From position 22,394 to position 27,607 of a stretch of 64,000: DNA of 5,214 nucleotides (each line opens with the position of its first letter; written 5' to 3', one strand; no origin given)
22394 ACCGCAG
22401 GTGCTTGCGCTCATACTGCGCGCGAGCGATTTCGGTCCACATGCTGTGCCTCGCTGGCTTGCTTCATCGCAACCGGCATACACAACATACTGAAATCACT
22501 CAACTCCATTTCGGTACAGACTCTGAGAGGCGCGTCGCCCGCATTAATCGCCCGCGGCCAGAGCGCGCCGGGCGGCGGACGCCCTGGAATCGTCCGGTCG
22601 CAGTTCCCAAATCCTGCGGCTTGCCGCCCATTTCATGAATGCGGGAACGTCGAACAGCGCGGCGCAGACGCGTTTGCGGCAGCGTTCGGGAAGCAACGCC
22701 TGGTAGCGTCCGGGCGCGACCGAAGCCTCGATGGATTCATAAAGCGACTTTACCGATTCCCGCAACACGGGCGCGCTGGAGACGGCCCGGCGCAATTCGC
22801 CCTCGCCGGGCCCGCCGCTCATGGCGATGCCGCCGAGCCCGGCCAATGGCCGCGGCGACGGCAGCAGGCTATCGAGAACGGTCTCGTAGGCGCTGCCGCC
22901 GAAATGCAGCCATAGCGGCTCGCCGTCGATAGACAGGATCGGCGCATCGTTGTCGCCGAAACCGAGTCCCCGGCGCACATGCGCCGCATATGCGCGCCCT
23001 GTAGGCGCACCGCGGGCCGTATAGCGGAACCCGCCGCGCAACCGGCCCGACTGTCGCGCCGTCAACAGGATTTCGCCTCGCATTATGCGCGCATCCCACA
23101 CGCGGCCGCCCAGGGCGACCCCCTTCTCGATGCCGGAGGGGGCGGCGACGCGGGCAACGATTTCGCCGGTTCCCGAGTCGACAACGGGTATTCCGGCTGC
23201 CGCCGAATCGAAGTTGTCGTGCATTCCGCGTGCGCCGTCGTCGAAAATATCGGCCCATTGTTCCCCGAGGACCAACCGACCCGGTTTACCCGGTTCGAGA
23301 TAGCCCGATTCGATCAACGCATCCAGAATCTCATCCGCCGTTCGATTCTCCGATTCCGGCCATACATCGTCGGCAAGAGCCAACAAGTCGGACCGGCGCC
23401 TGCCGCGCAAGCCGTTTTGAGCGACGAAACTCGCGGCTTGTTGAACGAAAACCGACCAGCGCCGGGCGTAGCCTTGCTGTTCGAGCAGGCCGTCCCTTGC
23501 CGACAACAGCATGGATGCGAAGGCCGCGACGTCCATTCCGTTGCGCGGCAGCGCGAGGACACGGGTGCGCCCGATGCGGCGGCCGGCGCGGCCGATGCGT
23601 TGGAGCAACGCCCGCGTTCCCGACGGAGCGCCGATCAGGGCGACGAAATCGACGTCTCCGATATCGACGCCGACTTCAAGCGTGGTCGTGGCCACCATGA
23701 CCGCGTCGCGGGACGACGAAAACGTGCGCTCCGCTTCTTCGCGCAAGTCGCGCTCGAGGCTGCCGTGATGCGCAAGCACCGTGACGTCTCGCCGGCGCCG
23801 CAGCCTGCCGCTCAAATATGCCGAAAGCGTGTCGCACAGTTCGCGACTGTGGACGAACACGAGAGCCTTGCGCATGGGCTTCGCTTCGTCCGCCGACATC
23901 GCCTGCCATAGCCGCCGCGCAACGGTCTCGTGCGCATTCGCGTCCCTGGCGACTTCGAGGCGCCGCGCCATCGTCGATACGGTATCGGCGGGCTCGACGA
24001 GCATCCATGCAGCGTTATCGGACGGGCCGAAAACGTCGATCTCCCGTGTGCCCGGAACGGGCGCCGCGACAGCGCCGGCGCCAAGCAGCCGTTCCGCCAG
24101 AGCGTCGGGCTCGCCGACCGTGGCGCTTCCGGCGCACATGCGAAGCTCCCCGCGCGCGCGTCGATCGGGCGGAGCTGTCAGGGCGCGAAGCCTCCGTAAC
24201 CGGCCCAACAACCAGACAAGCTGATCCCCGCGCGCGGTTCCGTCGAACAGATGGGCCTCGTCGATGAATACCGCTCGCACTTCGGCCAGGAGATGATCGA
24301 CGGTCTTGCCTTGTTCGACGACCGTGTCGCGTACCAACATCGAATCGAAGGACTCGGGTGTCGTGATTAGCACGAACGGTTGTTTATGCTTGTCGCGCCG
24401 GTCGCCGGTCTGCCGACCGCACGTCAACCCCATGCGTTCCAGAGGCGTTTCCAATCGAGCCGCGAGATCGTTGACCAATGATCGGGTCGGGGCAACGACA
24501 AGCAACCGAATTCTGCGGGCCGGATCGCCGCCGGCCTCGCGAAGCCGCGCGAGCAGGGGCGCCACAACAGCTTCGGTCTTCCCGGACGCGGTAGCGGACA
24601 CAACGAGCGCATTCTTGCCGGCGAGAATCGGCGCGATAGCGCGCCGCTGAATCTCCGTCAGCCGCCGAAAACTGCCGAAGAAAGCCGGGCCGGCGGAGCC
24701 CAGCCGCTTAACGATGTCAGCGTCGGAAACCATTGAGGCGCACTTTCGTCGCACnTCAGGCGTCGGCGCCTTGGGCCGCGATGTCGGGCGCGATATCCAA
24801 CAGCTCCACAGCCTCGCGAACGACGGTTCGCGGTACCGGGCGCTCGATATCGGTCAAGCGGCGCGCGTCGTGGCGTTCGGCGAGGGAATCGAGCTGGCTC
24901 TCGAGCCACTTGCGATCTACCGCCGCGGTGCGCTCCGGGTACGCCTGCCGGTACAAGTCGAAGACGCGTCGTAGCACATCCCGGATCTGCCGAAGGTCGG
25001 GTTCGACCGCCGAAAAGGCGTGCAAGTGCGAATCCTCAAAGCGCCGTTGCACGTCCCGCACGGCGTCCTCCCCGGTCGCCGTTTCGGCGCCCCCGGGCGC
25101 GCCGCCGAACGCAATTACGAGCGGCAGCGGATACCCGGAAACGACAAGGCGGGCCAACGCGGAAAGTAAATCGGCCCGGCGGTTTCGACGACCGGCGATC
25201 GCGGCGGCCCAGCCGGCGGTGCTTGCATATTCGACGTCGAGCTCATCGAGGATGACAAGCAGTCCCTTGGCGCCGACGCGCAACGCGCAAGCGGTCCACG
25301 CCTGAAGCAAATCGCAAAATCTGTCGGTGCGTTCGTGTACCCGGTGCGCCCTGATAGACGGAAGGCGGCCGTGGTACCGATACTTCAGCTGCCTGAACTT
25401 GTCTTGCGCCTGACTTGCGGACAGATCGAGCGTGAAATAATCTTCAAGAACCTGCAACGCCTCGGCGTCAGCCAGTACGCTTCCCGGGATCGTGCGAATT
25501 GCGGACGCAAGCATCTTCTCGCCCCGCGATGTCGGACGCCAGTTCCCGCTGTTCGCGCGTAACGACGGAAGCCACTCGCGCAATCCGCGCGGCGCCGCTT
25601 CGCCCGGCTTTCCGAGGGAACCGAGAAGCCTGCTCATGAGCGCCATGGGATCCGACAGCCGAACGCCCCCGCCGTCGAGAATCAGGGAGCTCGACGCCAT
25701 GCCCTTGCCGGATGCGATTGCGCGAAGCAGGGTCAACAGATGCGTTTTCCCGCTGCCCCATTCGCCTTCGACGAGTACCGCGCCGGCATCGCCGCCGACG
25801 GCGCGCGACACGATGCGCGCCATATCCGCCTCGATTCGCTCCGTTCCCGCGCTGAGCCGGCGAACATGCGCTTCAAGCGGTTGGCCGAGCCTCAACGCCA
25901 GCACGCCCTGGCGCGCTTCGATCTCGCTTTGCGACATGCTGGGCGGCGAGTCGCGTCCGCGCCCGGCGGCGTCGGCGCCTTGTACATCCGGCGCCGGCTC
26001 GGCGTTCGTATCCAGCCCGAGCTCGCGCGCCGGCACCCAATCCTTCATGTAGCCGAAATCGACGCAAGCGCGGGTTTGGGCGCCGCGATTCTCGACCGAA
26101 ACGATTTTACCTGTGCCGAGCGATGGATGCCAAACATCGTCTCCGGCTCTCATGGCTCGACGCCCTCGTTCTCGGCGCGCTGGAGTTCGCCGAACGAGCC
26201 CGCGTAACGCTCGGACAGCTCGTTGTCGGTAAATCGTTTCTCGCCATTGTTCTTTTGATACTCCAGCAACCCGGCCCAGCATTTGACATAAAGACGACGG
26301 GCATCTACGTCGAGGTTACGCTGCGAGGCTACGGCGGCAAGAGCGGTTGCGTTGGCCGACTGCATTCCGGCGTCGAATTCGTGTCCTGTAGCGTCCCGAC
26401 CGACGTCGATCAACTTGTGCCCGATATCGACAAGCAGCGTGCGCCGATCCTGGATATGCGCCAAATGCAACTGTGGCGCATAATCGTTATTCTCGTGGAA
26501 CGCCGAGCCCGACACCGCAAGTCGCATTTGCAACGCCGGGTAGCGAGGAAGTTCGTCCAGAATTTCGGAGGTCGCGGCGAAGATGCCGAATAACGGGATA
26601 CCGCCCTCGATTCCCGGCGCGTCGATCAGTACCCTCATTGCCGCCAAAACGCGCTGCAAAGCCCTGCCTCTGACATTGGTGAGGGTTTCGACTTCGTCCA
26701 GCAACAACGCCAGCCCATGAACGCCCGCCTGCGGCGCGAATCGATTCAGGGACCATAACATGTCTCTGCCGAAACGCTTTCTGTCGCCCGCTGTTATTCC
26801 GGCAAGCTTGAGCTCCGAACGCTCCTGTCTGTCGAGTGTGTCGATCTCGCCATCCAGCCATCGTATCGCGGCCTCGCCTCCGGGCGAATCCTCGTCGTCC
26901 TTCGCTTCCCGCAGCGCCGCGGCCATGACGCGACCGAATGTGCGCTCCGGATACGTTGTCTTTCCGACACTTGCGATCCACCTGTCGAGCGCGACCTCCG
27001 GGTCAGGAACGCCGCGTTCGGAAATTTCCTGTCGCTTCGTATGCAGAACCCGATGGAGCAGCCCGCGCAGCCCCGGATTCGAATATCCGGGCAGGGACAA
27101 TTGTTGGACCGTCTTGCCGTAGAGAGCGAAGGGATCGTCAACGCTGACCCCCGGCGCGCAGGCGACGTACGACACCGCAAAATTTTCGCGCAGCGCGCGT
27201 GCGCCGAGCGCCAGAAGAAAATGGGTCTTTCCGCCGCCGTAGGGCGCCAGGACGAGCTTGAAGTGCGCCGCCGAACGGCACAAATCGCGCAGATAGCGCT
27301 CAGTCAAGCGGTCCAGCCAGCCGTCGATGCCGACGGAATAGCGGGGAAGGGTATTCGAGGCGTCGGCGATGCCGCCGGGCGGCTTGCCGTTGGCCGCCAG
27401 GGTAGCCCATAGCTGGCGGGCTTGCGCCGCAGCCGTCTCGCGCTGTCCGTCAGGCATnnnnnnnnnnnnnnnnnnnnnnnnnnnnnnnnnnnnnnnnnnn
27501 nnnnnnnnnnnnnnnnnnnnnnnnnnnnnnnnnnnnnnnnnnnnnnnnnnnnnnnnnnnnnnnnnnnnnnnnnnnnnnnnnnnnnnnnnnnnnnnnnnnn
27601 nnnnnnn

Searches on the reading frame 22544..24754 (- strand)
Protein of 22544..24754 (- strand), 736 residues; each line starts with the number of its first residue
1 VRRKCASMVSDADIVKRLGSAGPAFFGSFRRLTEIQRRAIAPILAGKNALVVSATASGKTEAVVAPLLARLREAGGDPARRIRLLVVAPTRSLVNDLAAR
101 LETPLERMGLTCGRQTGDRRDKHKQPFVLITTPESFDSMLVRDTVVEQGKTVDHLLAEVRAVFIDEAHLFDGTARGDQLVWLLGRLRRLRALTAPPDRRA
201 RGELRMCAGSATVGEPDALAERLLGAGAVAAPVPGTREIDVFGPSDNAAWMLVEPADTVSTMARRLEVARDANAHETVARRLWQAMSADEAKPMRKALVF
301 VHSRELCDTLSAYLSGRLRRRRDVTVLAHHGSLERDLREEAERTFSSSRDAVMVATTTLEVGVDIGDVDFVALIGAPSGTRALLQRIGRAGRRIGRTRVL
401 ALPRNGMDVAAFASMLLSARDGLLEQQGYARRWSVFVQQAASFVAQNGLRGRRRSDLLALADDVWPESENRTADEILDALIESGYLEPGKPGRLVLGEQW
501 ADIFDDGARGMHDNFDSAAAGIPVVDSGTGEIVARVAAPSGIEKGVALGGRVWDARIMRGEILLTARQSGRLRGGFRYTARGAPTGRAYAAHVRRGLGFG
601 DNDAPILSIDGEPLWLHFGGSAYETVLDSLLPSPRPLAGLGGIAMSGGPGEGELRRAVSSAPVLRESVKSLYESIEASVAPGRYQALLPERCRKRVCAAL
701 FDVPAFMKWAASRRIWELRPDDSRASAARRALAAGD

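Call 75: search_protein_families(library=pfam, proteins=[window:22544-24754:-], max_evalue=0.001)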
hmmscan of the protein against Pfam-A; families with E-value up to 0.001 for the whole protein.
window:22544-24754:- (736 aa): 4 families
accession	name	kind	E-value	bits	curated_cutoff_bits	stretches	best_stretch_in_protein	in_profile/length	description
PF00270.35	DEAD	-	2.9e-28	99.1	26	1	33-214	1-161/167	DEAD/DEAH box helicase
PF00271.37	Helicase_C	-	4.4e-20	72.4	23.5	1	290-392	11-108/110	Helicase conserved C-terminal domain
PF04851.21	ResIII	-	5.6e-08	33.3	22.5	1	33-170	5-137/164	Type III restriction enzyme, res subunit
PF22590.2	Cas3-like_C_2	-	1.1e-06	29.3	27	1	327-393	33-104/106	CRISPR-associated nuclease/helicase Cas3, C-terminal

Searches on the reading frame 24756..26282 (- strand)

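Call 75: search_protein_families(library=pfam, proteins=[window:24756-26282:-], max_evalue=0.001)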
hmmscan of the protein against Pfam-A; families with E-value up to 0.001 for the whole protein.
window:24756-26282:- (508 aa): 2 families
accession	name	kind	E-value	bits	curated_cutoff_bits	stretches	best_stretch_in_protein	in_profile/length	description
PF10923.14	BrxC_BrxD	-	5.8e-14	52.3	22.2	1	129-498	12-398/414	BREX system ATP-binding protein BrxC/D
PF13191.12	AAA_16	-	3.5e-05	24.8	32.6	1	154-386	12-164/167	AAA ATPase domain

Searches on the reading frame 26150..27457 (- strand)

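Call 75: search_protein_families(library=pfam, proteins=[window:26150-27457:-], max_evalue=0.001)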
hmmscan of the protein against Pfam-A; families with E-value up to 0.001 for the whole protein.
window:26150-27457:- (435 aa): 1 family
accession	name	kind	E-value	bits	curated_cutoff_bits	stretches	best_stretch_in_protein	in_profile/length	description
PF10923.14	BrxC_BrxD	-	3.8e-26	92.4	22.2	1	38-375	24-370/414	BREX system ATP-binding protein BrxC/D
